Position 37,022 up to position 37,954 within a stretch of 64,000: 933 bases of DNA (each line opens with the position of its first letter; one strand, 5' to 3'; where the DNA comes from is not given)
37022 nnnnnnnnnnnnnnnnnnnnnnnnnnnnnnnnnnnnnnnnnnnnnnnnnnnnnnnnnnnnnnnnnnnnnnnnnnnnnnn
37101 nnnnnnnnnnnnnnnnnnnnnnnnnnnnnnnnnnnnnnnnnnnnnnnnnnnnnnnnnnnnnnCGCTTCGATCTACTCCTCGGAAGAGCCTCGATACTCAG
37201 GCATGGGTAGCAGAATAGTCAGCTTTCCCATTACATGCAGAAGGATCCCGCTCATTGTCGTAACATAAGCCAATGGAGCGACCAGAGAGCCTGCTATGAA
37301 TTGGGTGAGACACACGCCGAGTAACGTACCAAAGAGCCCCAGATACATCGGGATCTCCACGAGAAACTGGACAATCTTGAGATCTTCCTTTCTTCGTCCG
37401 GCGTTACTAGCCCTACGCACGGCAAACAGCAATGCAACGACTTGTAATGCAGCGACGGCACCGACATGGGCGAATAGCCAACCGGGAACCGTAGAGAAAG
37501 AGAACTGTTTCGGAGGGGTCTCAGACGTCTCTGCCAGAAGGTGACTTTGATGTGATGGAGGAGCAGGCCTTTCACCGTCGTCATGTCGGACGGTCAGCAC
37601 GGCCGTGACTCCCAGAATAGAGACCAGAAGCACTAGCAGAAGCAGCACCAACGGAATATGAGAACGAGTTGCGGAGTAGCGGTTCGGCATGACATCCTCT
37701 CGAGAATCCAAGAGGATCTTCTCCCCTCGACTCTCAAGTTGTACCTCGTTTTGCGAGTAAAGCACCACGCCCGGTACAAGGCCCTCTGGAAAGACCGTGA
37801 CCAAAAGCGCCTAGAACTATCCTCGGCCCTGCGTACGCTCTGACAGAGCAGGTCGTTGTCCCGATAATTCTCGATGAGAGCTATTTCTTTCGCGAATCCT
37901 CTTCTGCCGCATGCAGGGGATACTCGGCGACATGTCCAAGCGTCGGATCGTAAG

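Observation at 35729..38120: Candidate non-canonical stator-type module: minimal MotA/ExbB-like channel plus an Asp-TM protein with a long coiled coil and a dead protease-like head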

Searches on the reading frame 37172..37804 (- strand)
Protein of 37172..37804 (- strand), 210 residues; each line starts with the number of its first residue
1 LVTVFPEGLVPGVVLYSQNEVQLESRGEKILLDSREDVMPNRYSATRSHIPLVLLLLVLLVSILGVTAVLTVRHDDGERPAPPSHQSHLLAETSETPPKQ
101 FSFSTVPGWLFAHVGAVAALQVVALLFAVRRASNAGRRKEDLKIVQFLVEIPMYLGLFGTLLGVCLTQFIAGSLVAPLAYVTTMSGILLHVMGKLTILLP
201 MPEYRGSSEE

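Call 3: search_protein_families(library=pfam, proteins=[window:37172-37804:-], max_evalue=1)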
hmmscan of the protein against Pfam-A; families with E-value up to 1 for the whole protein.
window:37172-37804:- (210 aa): 4 families
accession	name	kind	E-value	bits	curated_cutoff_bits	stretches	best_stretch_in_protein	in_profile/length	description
PF09534.15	Trp_oprn_chp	-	0.07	13.4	29.6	1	45-138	61-149/180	Tryptophan-associated transmembrane protein (Trp_oprn_chp)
PF01618.21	MotA_ExbB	-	0.096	12.9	22.9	1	136-165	40-69/127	MotA/TolQ/ExbB proton channel family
PF22812.1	CR_prot_dom_plant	-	0.13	13.2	34.1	1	80-127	10-56/71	Plant cysteine-rich protein domain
PF10003.15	DUF2244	-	0.18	11.9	27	1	116-151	40-75/138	Integral membrane protein (DUF2244)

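Call 4: search_protein_families(library=ncbifam, proteins=[window:37172-37804:-], max_evalue=1)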
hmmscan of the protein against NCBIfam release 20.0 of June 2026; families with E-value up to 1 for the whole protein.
window:37172-37804:- (210 aa): 2 families
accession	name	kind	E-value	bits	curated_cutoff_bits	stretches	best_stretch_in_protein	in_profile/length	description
NF038083.1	CU044_5270_fam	subfamily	0.017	15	100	1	44-90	23-70/284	CU044_5270 family protein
NF033480.1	bifunc_MprF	equivalog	0.19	10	600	1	106-183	153-229/841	bifunctional lysylphosphatidylglycerol flippase/synthetase MprF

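Call 7: find_homologous_proteins(query=window:37172-37804:-)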
Query window:37172-37804:- (210 aa): 94 proteins with E <= 0.001 among 4083 candidates.
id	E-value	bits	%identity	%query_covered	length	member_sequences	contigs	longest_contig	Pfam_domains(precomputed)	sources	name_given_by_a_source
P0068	2.6e-129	447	100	100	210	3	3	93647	-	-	-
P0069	2.4e-71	258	73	82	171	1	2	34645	-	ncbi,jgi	jgi:hypothetical protein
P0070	4.5e-71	257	74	82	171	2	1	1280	-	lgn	-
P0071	3.2e-70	254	74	82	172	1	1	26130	-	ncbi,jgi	jgi:hypothetical protein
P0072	3.3e-68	247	73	82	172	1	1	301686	-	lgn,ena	-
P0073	6.7e-62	227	67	82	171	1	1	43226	-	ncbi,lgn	-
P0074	1.5e-61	226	64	82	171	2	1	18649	-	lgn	-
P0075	1.2e-60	223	64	82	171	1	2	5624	-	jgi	jgi:hypothetical protein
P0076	1.5e-46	177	53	82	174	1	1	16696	-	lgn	-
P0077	2.8e-43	166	63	58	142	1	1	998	-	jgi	jgi:ABC-type Fe3+ transport system permease subunit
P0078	1.5e-40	157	62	52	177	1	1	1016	-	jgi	jgi:hypothetical protein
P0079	2.2e-40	157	55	63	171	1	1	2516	-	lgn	-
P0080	3.6e-40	156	49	78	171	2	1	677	-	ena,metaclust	metaclust:\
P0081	4.6e-40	156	53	75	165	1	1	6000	-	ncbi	-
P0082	2.7e-39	153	63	54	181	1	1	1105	-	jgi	jgi:hypothetical protein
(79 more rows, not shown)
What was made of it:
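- Checked: Most homologues of the 4-TM protein are 165-190 aa (call 7).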

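Call 13: search_solved_structures(query=A1, max_evalue=10, show_alignments=5)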
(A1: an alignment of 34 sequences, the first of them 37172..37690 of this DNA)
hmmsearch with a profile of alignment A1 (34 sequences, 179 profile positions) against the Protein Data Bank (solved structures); distinct sequences matched with E-value up to 10: 13.
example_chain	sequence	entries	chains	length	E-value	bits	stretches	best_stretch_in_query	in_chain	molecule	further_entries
7unj_A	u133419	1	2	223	0.00039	23.4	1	15-115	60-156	SP1-ZnPPaM designed chlorophyll dimer protein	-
8qag_A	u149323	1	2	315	0.1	15.6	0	9-97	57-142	sc-CC-6-95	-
9hmf_O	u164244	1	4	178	0.28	14.1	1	6-57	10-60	Flagellar protein FliL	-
9w0o_D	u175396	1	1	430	0.29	14.1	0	17-99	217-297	Sphingosine 1-phosphate receptor 3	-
9l74_R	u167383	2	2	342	0.4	13.6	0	17-99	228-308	Sphingosine 1-phosphate receptor 3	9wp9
6m6z_A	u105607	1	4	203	0.42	13.5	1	12-89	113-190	TMH4C4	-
7c4s_A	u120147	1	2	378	0.47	13.4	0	17-99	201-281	Sphingosine 1-phosphate receptor 3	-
6wb9_4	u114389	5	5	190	0.49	13.3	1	39-99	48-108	ER membrane protein complex subunit 4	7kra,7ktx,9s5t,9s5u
7ew2_R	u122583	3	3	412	0.62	13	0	17-99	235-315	Sphingosine 1-phosphate receptor 3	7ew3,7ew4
7cm3_B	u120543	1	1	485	1.4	11.9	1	15-79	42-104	Transmembrane protein FAM155A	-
7cu3_B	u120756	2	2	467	2.6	11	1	40-66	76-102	Transmembrane protein FAM155A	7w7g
7wji_D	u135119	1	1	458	3.1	10.7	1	15-79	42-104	Transmembrane protein FAM155A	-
6xiw_B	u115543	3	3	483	3.2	10.7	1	15-79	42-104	Transmembrane protein FAM155A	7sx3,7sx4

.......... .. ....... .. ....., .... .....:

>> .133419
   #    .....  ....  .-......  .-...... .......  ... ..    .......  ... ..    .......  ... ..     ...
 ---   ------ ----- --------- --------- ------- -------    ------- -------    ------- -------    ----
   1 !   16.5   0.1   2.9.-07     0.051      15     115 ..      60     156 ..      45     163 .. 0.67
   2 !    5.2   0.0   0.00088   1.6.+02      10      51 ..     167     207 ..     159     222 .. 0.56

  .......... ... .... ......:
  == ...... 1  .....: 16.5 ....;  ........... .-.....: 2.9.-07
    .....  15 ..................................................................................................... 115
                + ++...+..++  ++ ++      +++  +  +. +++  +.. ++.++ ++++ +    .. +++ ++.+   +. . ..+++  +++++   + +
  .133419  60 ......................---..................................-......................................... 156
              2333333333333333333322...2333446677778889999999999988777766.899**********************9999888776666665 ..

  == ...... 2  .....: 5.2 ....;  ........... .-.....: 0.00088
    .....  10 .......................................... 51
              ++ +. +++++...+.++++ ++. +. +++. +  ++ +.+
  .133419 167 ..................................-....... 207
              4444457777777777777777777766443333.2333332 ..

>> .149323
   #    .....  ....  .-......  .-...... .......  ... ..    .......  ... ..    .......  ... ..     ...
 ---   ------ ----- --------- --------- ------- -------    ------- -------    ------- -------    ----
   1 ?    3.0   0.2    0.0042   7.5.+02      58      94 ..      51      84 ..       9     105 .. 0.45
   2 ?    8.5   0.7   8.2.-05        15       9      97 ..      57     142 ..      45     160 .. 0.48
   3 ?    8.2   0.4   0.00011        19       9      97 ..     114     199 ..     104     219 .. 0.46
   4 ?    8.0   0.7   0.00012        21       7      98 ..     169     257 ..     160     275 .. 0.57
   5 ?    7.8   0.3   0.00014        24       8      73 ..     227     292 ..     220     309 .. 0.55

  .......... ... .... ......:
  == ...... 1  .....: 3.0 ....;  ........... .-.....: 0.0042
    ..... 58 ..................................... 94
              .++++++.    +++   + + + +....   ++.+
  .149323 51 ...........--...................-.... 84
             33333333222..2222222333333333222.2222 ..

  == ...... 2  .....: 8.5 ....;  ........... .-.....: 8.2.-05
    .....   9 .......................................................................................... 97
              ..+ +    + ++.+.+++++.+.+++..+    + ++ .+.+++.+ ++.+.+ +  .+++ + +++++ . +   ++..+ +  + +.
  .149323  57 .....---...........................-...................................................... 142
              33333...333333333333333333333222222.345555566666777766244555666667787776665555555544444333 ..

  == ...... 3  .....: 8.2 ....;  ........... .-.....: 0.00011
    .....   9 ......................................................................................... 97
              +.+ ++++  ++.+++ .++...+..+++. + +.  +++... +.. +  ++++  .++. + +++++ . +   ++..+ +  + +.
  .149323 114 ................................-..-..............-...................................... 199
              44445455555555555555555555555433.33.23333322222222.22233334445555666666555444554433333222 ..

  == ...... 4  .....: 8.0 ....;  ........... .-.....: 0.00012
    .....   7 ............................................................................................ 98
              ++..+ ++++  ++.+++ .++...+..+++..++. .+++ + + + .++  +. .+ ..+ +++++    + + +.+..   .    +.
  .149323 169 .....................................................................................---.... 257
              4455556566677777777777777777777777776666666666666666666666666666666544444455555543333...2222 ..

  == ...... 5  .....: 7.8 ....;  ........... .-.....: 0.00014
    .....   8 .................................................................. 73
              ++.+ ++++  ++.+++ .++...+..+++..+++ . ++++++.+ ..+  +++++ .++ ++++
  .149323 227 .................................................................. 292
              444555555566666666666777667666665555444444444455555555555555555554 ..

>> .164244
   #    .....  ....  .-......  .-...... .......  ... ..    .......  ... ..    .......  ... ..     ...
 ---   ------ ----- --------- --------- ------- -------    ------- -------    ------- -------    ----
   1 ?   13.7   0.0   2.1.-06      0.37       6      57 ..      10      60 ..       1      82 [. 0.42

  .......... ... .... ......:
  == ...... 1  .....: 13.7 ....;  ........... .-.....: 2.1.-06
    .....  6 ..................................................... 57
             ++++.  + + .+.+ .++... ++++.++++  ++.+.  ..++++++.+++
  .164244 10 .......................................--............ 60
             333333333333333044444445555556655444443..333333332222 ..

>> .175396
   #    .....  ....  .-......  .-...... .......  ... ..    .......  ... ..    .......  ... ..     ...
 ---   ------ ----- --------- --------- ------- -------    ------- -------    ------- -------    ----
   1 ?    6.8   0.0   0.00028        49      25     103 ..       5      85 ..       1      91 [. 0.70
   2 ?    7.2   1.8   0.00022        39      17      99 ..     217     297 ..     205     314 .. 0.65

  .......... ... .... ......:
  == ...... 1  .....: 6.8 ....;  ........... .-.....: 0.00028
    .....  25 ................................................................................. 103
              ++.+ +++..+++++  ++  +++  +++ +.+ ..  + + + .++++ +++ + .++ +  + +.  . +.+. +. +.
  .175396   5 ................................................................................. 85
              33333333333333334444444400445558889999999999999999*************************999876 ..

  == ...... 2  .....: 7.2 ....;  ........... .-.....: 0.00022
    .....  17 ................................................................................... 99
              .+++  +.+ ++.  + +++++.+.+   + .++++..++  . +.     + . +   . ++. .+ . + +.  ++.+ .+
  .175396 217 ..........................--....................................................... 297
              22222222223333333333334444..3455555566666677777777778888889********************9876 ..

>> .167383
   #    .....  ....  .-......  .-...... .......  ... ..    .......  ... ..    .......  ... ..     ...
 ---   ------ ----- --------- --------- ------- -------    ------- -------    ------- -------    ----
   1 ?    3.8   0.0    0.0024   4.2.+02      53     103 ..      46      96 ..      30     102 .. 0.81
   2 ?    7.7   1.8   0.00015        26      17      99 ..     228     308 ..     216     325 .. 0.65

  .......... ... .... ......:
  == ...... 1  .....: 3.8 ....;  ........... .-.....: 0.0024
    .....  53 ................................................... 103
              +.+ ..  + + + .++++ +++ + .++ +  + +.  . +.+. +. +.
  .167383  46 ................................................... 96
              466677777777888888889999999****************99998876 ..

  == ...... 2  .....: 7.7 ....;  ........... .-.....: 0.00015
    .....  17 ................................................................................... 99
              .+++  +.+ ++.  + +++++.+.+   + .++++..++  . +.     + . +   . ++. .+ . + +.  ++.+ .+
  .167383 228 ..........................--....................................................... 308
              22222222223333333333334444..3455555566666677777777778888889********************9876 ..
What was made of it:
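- Tried and rejected: A family profile of A against PDB sequences returned only designed helical proteins and noise (call 13).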

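Call 14: search_protein_families(library=pfam, alignment_id=A1, max_evalue=1)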
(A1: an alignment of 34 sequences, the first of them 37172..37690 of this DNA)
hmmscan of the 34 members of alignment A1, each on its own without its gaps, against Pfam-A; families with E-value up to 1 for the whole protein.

A. member 1, window:37172-37690:- (172 aa): 5 families
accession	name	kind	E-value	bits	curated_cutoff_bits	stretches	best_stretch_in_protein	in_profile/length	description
PF09534.15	Trp_oprn_chp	-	0.044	14.1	29.6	1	7-100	61-149/180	Tryptophan-associated transmembrane protein (Trp_oprn_chp)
PF01618.21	MotA_ExbB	-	0.066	13.4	22.9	1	98-127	40-69/127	MotA/TolQ/ExbB proton channel family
PF22812.1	CR_prot_dom_plant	-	0.09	13.7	34.1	1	42-89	10-56/71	Plant cysteine-rich protein domain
PF10003.15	DUF2244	-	0.27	11.4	27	1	78-113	40-75/138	Integral membrane protein (DUF2244)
PF14316.11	DUF4381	-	0.62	10.8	27.2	0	67-108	17-56/145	Domain of unknown function (DUF4381)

B. families by the number of members that match (of 34 scanned): 40 families (the first 25 are shown)
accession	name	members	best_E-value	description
PF01618.21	MotA_ExbB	6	0.066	MotA/TolQ/ExbB proton channel family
PF20990.2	DUF2207_C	4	0.24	Predicted membrane protein (DUF2207) C-terminal domain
PF09534.15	Trp_oprn_chp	3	0.033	Tryptophan-associated transmembrane protein (Trp_oprn_chp)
PF20712.2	CyanoTRADDas_TM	3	0.13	Cyanobacterial TRADD-N associated 2-Transmembrane domain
PF03419.18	Peptidase_U4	2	0.0015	Sporulation factor SpoIIGA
PF23143.1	2TM_P5A-ATPase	2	0.0036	P5A-ATPase, transmembrane helical hairpin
PF15403.11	HiaBD2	2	0.0063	HiaBD2_N domain of Trimeric autotransporter adhesin (GIN)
PF22812.1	CR_prot_dom_plant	2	0.09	Plant cysteine-rich protein domain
PF18967.5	PycTM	2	0.091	Pycsar effector protein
PF23906.1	DUF7248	2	0.1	Family of unknown function (DUF7248)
PF03699.18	UPF0182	2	0.13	Uncharacterised protein family (UPF0182)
PF10003.15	DUF2244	2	0.27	Integral membrane protein (DUF2244)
PF23955.1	DUF7284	1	0.029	Family of unknown function (DUF7284)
PF01010.25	Proton_antipo_C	1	0.029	NADH-dehyrogenase subunit F, TMs, (complex I) C-terminus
PF13131.11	DUF3951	1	0.032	Protein of unknown function (DUF3951)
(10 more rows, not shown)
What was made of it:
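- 37211..37390 (-): TM3-TM4 hairpin of gene A (aa 101-160). It carries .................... and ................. and resembles the pore-lining hairpin of MotA/TolQ/ExbB. PF01618 matches the same stretch below threshold (calls 3, 14).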

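Call 26: predict_structure(alignment_id=A1)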
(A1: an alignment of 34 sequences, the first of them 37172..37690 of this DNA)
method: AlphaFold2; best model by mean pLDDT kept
length: 172 residues; sequences in the alignment: 34
mean_pLDDT: 81.1   pTM: 0.74
mean pLDDT of the five models: 81.1, 74.3, 70.2, 68.9, 68.3
residues with pLDDT >= 90: 58; 70-90: 75; 50-70: 33; < 50: 6
segments of 3 or more residues with pLDDT < 50: 1-3
pLDDT, mean of each block of 10 residues (from residue 1): 60 93 93 80 66 61 78 89 94 84 91 93 84 73 88 90 69 48
secondary structure, 60 per line:
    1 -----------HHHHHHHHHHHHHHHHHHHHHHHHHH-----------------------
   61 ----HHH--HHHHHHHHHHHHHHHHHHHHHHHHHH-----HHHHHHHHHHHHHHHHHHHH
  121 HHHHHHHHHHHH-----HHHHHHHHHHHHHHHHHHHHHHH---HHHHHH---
elements in order: H12-37 H70-95 H101-132 H138-160 H164-169
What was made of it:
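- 37172..37690 (-): Gene A: 172-aa membrane protein with four predicted TM helices and almost no soluble domain. It is the candidate pentameric channel subunit. The AF2 model has pLDDT 81 with helices 12-37, 70-95, 101-132 and 138-160 (call 26).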

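Call 29: fold_search(model_id=the predicted structure, library=pdb)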
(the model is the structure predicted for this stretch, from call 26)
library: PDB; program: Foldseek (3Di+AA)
matches with E <= 10: 105; with E <= 0.001: 0
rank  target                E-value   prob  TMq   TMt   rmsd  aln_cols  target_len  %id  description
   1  5sv0_J                7.6e-01  0.10  0.19  0.16  29.3       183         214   11  Structure of the ExbB/ExbD complex from E. coli at pH 7.0 (released 2016-09-28)
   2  9lu9_A                1.3e+00  0.11  0.21  0.17  23.7       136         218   13  The chimeric flagellar motor complex between MotA1B1 from Paenibacillus sp. TCA20 and MotAB from E.coli, state 1 (released 2025-04-09)
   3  9m2s_R                1.5e+00  0.11  0.25  0.17   9.9       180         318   13  Cryo-EM structure of the cadaverine-bound zTAAR13c-Gs complex (released 2026-03-04)
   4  8vvi_C                1.6e+00  0.75  0.37  0.61   3.9        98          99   18  Cryo-EM structure of a type II ZorAB complex from Sulfuricurvum kujiense (released 2025-02-05)
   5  5sv0_C                1.8e+00  0.11  0.19  0.15  21.9       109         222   11  Structure of the ExbB/ExbD complex from E. coli at pH 7.0 (released 2016-09-28)
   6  9ddo_B                1.8e+00  0.09  0.18  0.14  21.8       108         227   12  E. coli TonB-ExbBD TonB bound to ExbB chain C (released 2025-07-09)
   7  2rld_E                1.8e+00  0.33  0.30  0.42   4.4        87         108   10  CRYSTAL STRUCTURE OF A PROTEIN WITH UNKNOWN FUNCTION FROM S23 RIBOSOMAL PROTEIN FAMILY (BT_0352) FROM BACTEROIDES THET (released 2007-10-30)
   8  8jln_R                1.8e+00  0.14  0.28  0.20   9.9       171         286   12  T1AM-bound hTAAR1-Gs protein complex (released 2023-11-15)
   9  5sv1_J                1.9e+00  0.10  0.19  0.15  21.6       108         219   12  Structure of the ExbB/ExbD complex from E. coli at pH 4.5 (released 2016-09-28)
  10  5sv0_B                1.9e+00  0.10  0.18  0.14  21.8       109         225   12  Structure of the ExbB/ExbD complex from E. coli at pH 7.0 (released 2016-09-28)
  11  9ddp_D                1.9e+00  0.08  0.16  0.13  25.3       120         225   16  E. coli TonB-ExbBD TonB bound to ExbB chain E (released 2025-07-09)
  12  5sv1_C                2.1e+00  0.08  0.17  0.14  21.6       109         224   14  Structure of the ExbB/ExbD complex from E. coli at pH 4.5 (released 2016-09-28)
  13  5sv0_I                2.1e+00  0.07  0.16  0.13  23.7       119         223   13  Structure of the ExbB/ExbD complex from E. coli at pH 7.0 (released 2016-09-28)
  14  8equ_A                2.3e+00  0.21  0.28  0.26   5.8        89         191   21  Structure of SARS-CoV-2 Orf3a in late endosome/lysosome-like environment, Saposin A nanodisc (released 2023-02-08)
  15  9uta_B                2.3e+00  0.11  0.25  0.18   9.4       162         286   15  The transmembrane domains of human sweet taste receptor TAS1R2 and TAS1R3 in the apo state (released 2025-07-16)
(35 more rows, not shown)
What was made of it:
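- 37211..37390 (-): ExbB, MotA, ZorAB and TolQ entries are prominent among the non-significant top Foldseek hits (call 29).
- Closest known: Zorya ZorA-ZorB. Same: A type II ZorAB chain was the highest-probability Foldseek hit for A (call 29).
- Entries for four proteins of that superfamily (ExbB, MotA, ZorAB, TolQ) appear among the top 30 Foldseek hits (call 29). A type II ZorAB chain gave the highest Foldseek probability for A, 0.75 (call 29).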

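Call 74: search_protein_families(library=padloc, proteins=[window:37172-37690:-], max_evalue=1)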
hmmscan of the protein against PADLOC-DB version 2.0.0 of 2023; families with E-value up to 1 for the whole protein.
window:37172-37690:- (172 aa): 0 families
